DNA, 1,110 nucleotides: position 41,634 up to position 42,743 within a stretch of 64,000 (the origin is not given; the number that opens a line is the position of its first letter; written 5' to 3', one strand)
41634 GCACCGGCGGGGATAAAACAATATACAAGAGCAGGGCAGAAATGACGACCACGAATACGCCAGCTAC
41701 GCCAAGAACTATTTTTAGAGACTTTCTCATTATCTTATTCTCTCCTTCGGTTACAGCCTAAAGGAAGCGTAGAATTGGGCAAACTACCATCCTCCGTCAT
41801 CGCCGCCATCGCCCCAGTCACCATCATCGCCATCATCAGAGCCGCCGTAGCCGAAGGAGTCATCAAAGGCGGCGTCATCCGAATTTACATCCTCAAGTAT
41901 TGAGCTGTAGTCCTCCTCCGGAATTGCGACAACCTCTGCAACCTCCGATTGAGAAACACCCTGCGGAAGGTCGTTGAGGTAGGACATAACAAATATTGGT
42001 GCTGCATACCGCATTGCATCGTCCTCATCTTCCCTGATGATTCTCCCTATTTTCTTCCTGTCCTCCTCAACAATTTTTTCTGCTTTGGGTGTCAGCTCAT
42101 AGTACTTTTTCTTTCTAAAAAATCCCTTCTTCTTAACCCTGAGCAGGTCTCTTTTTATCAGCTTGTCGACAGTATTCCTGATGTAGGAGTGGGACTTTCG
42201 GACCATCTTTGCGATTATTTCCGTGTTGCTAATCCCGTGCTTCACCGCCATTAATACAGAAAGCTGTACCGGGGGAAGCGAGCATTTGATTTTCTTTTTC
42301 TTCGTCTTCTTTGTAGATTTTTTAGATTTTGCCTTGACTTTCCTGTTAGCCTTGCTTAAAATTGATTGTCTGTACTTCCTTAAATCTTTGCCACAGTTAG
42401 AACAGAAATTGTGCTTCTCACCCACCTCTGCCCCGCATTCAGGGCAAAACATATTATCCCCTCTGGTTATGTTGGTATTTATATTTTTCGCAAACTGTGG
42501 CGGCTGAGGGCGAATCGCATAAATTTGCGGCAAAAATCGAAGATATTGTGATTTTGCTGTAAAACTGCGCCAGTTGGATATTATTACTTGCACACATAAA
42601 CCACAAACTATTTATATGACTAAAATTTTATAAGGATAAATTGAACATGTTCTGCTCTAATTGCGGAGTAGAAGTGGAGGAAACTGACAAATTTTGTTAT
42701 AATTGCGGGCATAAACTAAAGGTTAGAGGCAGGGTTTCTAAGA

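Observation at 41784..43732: Divergent zinc-ribbon/winged-helix paralogues end in an identical acidic tail encoded by a perfect 36-bp inverted repeat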

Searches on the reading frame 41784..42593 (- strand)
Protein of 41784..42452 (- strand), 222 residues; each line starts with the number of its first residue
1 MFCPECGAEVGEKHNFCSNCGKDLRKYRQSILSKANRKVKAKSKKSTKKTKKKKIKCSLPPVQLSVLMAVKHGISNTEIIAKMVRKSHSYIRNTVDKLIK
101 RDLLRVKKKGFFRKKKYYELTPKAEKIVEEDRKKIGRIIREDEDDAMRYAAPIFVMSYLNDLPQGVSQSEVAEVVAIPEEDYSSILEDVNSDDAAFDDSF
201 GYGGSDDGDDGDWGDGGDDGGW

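Call 5: search_protein_families(library=pfam, proteins=[window:41784-42449:-, window:41784-42593:-], max_evalue=0.1)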
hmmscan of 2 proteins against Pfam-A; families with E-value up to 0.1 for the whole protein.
window:41784-42449:- (221 aa): 20 families
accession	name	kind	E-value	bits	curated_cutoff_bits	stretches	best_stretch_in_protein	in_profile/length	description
PF13240.11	Zn_Ribbon_1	-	1.1e-07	31.9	25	1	1-23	1-23/23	zinc-ribbon domain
PF12773.13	DZR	-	0.00014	22.4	27.3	1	2-20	27-45/45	Double zinc ribbon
PF13248.11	Zn_ribbon_3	-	0.00031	20.5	27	1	2-23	5-26/26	zinc-ribbon domain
PF24463.1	DUF7577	-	0.002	18.2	28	1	2-24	5-27/27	Domain of unknown function (DUF7577)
PF24460.1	DUF7575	-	0.0029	17.3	28.5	1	2-23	6-27/28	Domain of unknown function (DUF7575)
PF14277.12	DUF4364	-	0.0047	17.2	26.9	1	66-146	9-89/162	Domain of unknown function (DUF4364)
PF18912.6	DZR_2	-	0.0071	16.6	27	1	2-26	10-34/56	Double zinc ribbon domain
PF18196.7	Cdh1_DBD_1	-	0.0073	17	26.4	1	89-150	18-78/120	Chromodomain helicase DNA-binding domain 1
PF14803.11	Zn_ribbon_Nudix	-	0.0074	16.6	25.6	0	14-24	1-11/34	Nudix N-terminal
PF09297.16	Zn_ribbon_NUD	-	0.012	15.7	24.8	0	12-21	2-11/32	NADH pyrophosphatase zinc ribbon domain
PF05719.16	GPP34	-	0.021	15.3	29.1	1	78-152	79-154/201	Golgi phosphoprotein 3 (GPP34)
PF13463.12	HTH_27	-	0.026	15.2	22.2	1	61-123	4-68/68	Winged helix DNA-binding domain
PF09382.16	RQC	-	0.027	14.7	23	1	71-132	45-102/114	RQC domain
PF13551.12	HTH_29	-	0.03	14.8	28.1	0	64-98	3-37/64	Winged helix-turn helix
PF24270.1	HTH_Cmi2_C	-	0.035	14.8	27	0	31-110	46-125/125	Cmi2, C-terminal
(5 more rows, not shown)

window:41784-42593:- (269 aa): 19 families
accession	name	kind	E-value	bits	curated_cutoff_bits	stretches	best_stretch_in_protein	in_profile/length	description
PF13240.11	Zn_Ribbon_1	-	1.5e-07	31.4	25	1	49-71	1-23/23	zinc-ribbon domain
PF12773.13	DZR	-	3.8e-05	24.2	27.3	1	49-68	26-45/45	Double zinc ribbon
PF13248.11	Zn_ribbon_3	-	6.6e-05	22.7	27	1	50-71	5-26/26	zinc-ribbon domain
PF24463.1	DUF7577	-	0.00043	20.3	28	1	48-72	3-27/27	Domain of unknown function (DUF7577)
PF17032.10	Zn_ribbon_15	-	0.00092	20.4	28.9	1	37-68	42-73/73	zinc-ribbon family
PF24460.1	DUF7575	-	0.0012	18.6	28.5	1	50-71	6-27/28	Domain of unknown function (DUF7575)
PF09297.16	Zn_ribbon_NUD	-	0.0024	18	24.8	0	60-69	2-11/32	NADH pyrophosphatase zinc ribbon domain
PF18912.6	DZR_2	-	0.0047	17.2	27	1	50-73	10-33/56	Double zinc ribbon domain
PF14803.11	Zn_ribbon_Nudix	-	0.0059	16.9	25.6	0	62-72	1-11/34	Nudix N-terminal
PF14277.12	DUF4364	-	0.007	16.6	26.9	1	114-194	9-89/162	Domain of unknown function (DUF4364)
PF18196.7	Cdh1_DBD_1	-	0.01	16.5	26.4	1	137-198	18-78/120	Chromodomain helicase DNA-binding domain 1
PF07191.17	Zn_ribbon_6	-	0.017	15.6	25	1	43-74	12-42/67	Double zinc ribbon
PF05719.16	GPP34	-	0.032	14.7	29.1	1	127-199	80-153/201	Golgi phosphoprotein 3 (GPP34)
PF13463.12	HTH_27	-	0.039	14.7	22.2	1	109-171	4-68/68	Winged helix DNA-binding domain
PF08772.16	Zn_ribbon_NOB1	-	0.045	14.3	24.9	0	60-96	22-59/72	Nin one binding (NOB1) Zn-ribbon like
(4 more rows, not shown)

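Call 7: find_homologous_proteins(query=window:41784-42452:-, max_evalue=0.001)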
Query window:41784-42452:- (222 aa): 3 proteins with E <= 0.001 among 1180 candidates.
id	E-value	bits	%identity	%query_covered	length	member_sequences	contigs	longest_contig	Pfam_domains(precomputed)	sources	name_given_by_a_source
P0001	1.4e-143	494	100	100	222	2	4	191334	PF13240.12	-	-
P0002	1.1e-34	138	33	57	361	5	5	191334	PF13240.12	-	-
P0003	8.3e-29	119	31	85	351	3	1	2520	PF13240.12,PF01978.26,PF24409.2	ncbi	-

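Call 8: find_encoding_contigs(protein=window:41784-42452:-, flank=10000, max_places=10)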
Protein window:41784-42452:- (222 aa): 4 contigs read that carry it; 3 places shown.
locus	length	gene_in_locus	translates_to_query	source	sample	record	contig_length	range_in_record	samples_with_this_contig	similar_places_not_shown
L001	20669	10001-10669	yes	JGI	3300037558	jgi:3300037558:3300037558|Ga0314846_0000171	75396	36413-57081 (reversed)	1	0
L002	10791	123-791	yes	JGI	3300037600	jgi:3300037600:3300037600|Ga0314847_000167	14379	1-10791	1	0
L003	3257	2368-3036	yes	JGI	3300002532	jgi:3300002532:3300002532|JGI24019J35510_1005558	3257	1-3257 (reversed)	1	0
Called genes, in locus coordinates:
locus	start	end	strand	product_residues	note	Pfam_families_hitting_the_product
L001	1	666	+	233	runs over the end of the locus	PF02683:DsbD_TM, PF13386:DsbD_2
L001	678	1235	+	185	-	PF22544:HYDIN_VesB_CFA65-like_Ig (faint), PF07610:DUF1573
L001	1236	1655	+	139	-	PF22544:HYDIN_VesB_CFA65-like_Ig, PF07610:DUF1573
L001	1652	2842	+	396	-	-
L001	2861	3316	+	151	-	PF01980:TrmO_N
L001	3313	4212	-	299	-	PF01323:DSBA, PF13743:Thioredoxin_5, PF13098:Thioredoxin_2 (weak), PF13743:Thioredoxin_5 (weak), PF04703:FaeA (weak)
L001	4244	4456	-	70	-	PF09360:zf-CDGSH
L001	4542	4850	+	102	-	PF01638:HxlR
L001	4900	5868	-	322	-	-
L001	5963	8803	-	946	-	-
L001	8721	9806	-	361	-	PF13240:Zn_Ribbon_1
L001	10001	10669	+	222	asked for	PF13240:Zn_Ribbon_1 (weak)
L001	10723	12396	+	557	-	-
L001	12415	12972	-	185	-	-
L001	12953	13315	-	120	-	-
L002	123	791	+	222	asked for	PF13240:Zn_Ribbon_1 (weak)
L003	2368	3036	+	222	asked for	PF13240:Zn_Ribbon_1 (weak)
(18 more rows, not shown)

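Call 12: find_encoding_contigs(protein=P0003, flank=10000)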
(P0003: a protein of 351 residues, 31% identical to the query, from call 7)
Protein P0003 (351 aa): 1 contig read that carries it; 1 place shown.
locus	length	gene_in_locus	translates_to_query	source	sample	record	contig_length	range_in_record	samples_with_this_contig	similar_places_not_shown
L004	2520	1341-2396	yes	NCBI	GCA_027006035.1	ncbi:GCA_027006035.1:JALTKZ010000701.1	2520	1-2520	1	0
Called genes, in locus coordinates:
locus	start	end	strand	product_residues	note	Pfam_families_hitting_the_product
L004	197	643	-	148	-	-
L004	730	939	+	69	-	-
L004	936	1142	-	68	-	-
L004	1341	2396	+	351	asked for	PF13240:Zn_Ribbon_1 (weak), PF01978:TrmB (faint), PF24409:wHTH-PRTase_assc (weak)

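Call 15: find_related_loci(query=A1, collection=genome_contigs, flank=10000)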
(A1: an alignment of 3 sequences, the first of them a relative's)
Query A1 (361 aa) in genome_contigs; peptide patterns used: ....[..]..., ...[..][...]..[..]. (x = any residue, [..] = any of these).
423 stretches matched a pattern; 35 encode a relative of the query (tblastn E <= 1e-3); 35 distinct loci.
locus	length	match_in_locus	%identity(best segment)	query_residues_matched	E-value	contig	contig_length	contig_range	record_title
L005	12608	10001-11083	98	1-361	0e+0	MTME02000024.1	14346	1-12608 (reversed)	MAG: Candidatus Pyrohabitans sp. JdFR-17 NRA7_48_2068_length_14346_cov_612, whole genome shotgun sequence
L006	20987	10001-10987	79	1-329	1e-177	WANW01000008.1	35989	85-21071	MAG: Candidatus Hydrothermarchaeota archaeon isolate S141_67_esom k151_130219, whole genome shotgun sequence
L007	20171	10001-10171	35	1-63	3e-9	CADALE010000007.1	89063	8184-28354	MAG: uncultured Coriobacteriaceae bacterium isolate RUG13402 genome assembly, contig: RUG13402_asm_7, whole genome shotg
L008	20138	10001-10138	51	1-47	2e-7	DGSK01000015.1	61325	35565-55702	MAG TPA_asm: Lachnospiraceae bacterium UBA4364 UBA4364_contig_7418, whole genome shotgun sequence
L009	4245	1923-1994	63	1-24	3e-7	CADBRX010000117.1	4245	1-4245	MAG: uncultured Coriobacteriaceae bacterium isolate RUG14245 genome assembly, contig: RUG14245_asm_117, whole genome sho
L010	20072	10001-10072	71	1-24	4e-7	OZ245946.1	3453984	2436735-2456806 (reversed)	MAG: Balneola sp. isolate 27d4415d-f4b6-41c4-91e3-34dda93d2d1f genome assembly, chromosome: 1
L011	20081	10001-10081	52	1-26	6e-6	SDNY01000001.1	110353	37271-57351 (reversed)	MAG: Promethearchaeota archaeon isolate AMARA_1S AMARA-sed17-166, whole genome shotgun sequence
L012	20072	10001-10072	54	1-24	7e-6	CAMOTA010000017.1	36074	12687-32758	MAG: uncultured Eggerthellaceae bacterium isolate SRR873604_bin.47_metaWRAP_v1.3_MAG genome assembly, contig: NODE_1419_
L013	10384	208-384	32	1-59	7e-6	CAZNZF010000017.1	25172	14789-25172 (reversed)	MAG TPA_asm: uncultured bacterium isolate SRP214966_co4_317 genome assembly, contig: NODE_1470_length_25172_cov_9.517618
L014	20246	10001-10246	34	193-273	1e-5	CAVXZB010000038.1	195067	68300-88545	MAG: uncultured Nitrososphaeraceae archaeon isolate MFD08669.bin.2.99 genome assembly, contig: contig_28471, whole genom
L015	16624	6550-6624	60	1-25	1e-5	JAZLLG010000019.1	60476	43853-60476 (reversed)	MAG: Lachnospiraceae bacterium isolate T1900044958_TA20190014.MAGScoT_cleanbin_000014 SGB_3880_k141_1601408, whole genom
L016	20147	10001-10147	33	1-61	2e-5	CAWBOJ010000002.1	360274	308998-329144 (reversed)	MAG: uncultured Actinomycetota bacterium isolate MFD04716.bin.2.67 genome assembly, contig: contig_18800, whole genome s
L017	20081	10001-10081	56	1-26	2e-5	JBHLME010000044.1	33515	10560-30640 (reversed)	MAG: Promethearchaeota archaeon isolate DZ2M.219 DZ2M.219@3452, whole genome shotgun sequence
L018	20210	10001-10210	34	1-69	3e-5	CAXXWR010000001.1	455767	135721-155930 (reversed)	MAG: uncultured Fusibacter sp. isolate 09a0c790-c096-42bb-b34c-29f3d5964584 genome assembly, contig: contig_1, whole gen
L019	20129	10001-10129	38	1-48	3e-5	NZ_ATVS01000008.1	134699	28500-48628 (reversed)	Butyrivibrio sp. AE3009 G588DRAFT_scaffold00008.8_C, whole genome shotgun sequence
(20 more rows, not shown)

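Call 25: search_protein_representatives(alignment_id=A1)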
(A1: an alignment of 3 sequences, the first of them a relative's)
Query: 3 sequences, 358 profile positions. Proteins with E-value up to 0.001 (for the whole library): 837; up to 1e-10: 15; up to 1e-30: 5. The best 150 are listed.
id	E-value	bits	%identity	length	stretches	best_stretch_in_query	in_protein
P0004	4.4e-111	388.1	-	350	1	1-358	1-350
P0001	3.2e-96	339.3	-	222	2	189-358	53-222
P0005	5.6e-88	312.1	-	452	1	1-348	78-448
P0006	7.6e-75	268.9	-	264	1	99-358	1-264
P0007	1.6e-68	248.1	-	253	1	62-315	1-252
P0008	4.1e-21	92.2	-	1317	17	3-47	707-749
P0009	1.1e-13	67.8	-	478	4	1-62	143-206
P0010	3.7e-13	66.0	-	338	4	1-38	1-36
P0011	1.9e-12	63.7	-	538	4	1-59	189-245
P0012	2.7e-12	63.2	-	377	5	3-55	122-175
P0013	6.6e-12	61.9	-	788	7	2-108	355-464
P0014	9.5e-12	61.4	-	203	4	3-28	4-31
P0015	1.1e-11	61.2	-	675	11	3-38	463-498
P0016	1.5e-11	60.7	-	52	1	1-52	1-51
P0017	5.3e-11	58.9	-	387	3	1-32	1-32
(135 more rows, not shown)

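Call 28: find_homologous_proteins(query=A2, max_evalue=0.00001)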
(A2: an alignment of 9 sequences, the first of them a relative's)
Query A2 (9 sequences) (361 aa, profile of the alignment): 10 proteins with E <= 0.00001 among 8000 candidates.
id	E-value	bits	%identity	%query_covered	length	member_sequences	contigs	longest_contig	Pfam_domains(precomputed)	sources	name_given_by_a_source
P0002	1.7e-164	565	100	100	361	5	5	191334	PF13240.12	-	-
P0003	6.4e-152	524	44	93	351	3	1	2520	PF13240.12,PF01978.26,PF24409.2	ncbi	-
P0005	1.0e-148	513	33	100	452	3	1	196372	PF13240.12,PF24463.2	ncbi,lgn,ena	-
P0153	1.9e-146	506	79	83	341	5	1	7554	-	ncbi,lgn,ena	-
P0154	1.8e-143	496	45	91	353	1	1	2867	PF13240.12,PF24409.2,PF13248.12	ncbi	-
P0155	5.4e-137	475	39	89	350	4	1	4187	-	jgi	-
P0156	4.2e-136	472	42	91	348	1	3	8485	PF13240.12,PF13248.12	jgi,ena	jgi:DNA-binding MarR family transcriptional regulator/predicted nucleic acid-binding Zn-ribbon prote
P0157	7.2e-122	425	51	77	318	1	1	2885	PF24409.2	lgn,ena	-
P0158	6.1e-119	415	42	93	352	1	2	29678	PF13240.12,PF24463.2,PF13248.12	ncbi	-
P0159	5.0e-118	412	43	87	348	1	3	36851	PF13240.12,PF13248.12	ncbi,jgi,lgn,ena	-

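Call 30: find_encoding_contigs(protein=P0159, flank=8000, max_places=3)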
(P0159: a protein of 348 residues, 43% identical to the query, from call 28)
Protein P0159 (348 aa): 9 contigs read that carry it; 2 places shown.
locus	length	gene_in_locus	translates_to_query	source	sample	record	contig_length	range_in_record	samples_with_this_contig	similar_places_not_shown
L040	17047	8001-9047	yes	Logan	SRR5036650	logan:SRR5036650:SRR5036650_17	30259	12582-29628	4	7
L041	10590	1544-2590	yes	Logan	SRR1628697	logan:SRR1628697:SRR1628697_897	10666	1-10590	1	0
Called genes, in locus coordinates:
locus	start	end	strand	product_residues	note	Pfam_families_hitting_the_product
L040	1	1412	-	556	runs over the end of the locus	PF04675:DNA_ligase_A_N, PF01068:DNA_ligase_A_M, PF09414:RNA_ligase (weak), PF04679:DNA_ligase_A_C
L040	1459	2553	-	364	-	PF02589:LUD_dom, PF00037:Fer4 (faint), PF13183:Fer4_8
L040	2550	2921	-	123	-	PF02589:LUD_dom (weak)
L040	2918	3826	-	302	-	PF02754:CCG (weak)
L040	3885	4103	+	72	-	-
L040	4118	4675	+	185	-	PF00117:GATase, PF07722:Peptidase_C26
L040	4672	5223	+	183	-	PF05977:MFS_3, PF12832:MFS_1_like, PF07690:MFS_1, PF00083:Sugar_tr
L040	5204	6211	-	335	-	PF04055:Radical_SAM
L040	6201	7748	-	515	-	PF02518:HATPase_c, PF13581:HATPase_c_2 (weak)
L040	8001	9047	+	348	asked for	PF13240:Zn_Ribbon_1, PF13248:Zn_ribbon_3 (weak)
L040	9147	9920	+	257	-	PF01975:SurE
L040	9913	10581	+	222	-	PF00455:DeoRC (weak), PF06026:Rib_5-P_isom_A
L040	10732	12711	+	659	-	PF00133:tRNA-synt_1, PF01406:tRNA-synt_1e, PF09334:tRNA-synt_1g, PF19303:Anticodon_3, PF01588:tRNA_bind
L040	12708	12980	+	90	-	-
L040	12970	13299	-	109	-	PF04038:DHNA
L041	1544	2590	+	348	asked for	PF13240:Zn_Ribbon_1, PF13248:Zn_ribbon_3 (weak)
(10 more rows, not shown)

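Call 31: find_encoding_contigs(protein=P0158, flank=8000, max_places=3)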
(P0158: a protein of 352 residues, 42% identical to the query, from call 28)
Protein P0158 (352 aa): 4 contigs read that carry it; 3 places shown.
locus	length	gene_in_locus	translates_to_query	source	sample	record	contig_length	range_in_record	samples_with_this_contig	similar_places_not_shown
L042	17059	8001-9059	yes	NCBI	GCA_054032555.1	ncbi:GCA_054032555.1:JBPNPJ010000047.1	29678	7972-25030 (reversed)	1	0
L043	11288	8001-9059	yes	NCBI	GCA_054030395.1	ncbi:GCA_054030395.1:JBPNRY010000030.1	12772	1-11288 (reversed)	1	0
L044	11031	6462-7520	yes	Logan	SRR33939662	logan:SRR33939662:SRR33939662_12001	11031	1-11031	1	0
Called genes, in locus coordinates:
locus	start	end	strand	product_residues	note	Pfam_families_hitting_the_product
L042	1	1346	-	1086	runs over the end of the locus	-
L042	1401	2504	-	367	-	PF02589:LUD_dom, PF13187:Fer4_9 (faint), PF00037:Fer4 (faint), PF13183:Fer4_8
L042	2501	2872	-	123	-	PF02589:LUD_dom (weak)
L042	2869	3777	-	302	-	PF02754:CCG (faint)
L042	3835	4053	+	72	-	-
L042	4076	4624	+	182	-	PF00117:GATase, PF07722:Peptidase_C26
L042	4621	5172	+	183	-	PF05977:MFS_3, PF12832:MFS_1_like, PF07690:MFS_1, PF00083:Sugar_tr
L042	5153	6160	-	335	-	PF04055:Radical_SAM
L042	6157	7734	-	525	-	PF05228:CHASE4 (weak), PF13581:HATPase_c_2 (weak), PF02518:HATPase_c, PF14501:HATPase_c_5 (weak)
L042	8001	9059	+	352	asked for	PF13240:Zn_Ribbon_1 (weak), PF13248:Zn_ribbon_3 (weak), PF24463:DUF7577 (weak)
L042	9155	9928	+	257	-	PF01975:SurE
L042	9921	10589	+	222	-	PF00455:DeoRC (weak), PF06026:Rib_5-P_isom_A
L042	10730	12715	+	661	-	PF00133:tRNA-synt_1, PF01406:tRNA-synt_1e, PF09334:tRNA-synt_1g, PF19303:Anticodon_3, PF01588:tRNA_bind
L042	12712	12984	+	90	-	-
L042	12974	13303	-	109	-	PF04038:DHNA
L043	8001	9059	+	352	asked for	PF13240:Zn_Ribbon_1 (weak), PF13248:Zn_ribbon_3 (weak), PF24463:DUF7577 (weak)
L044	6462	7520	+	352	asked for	PF13240:Zn_Ribbon_1 (weak), PF13248:Zn_ribbon_3 (weak), PF24463:DUF7577 (weak)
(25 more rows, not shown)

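Call 32: find_encoding_contigs(protein=P0005, flank=8000, max_places=3)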
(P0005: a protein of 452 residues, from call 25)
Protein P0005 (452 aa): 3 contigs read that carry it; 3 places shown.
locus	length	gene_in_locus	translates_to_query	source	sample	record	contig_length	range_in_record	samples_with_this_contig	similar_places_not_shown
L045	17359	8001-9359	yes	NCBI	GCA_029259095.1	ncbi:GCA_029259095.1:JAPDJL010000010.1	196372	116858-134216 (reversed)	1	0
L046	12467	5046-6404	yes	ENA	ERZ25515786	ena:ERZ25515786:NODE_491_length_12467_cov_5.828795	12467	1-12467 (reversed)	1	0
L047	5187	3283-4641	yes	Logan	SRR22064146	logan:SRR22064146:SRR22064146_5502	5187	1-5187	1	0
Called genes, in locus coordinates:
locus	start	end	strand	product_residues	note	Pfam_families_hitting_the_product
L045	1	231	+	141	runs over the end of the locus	PF01029:NusB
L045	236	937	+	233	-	PF02224:Cytidylate_kin, PF13189:Cytidylate_kin2, PF13238:AAA_18 (weak), PF13207:AAA_17 (faint)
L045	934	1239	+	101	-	PF01844:HNH, PF14279:HNH_5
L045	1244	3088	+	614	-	PF13522:GATase_6, PF13537:GATase_7, PF01380:SIS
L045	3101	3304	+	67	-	PF20095:DUF6485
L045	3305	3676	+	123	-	PF02410:RsfS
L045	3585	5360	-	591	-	PF03193:RsgA_GTPase (faint), PF13167:GTP-bdg_N, PF16360:GTP-bdg_M, PF00009:GTP_EFTU (faint), PF00071:Ras (weak), PF01926:MMR_HSR1, PF02421:FeoB_N (weak), PF16897:MMR_HSR1_Xtn (weak)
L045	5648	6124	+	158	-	-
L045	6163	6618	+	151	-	PF13240:Zn_Ribbon_1, PF13248:Zn_ribbon_3 (weak), PF24460:DUF7575 (weak), PF14110:DUF4282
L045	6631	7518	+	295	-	PF09297:Zn_ribbon_NUD (faint), PF12773:DZR, PF13240:Zn_Ribbon_1 (weak), PF17032:Zn_ribbon_15 (faint), PF04972:BON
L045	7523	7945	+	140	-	-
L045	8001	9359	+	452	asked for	PF13240:Zn_Ribbon_1 (weak), PF24463:DUF7577 (weak)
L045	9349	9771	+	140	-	-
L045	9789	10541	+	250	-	PF01822:WSC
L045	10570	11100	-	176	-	PF00588:SpoU_methylase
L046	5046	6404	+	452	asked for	PF13240:Zn_Ribbon_1 (weak), PF24463:DUF7577 (weak)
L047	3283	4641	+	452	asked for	PF13240:Zn_Ribbon_1 (weak), PF24463:DUF7577 (weak)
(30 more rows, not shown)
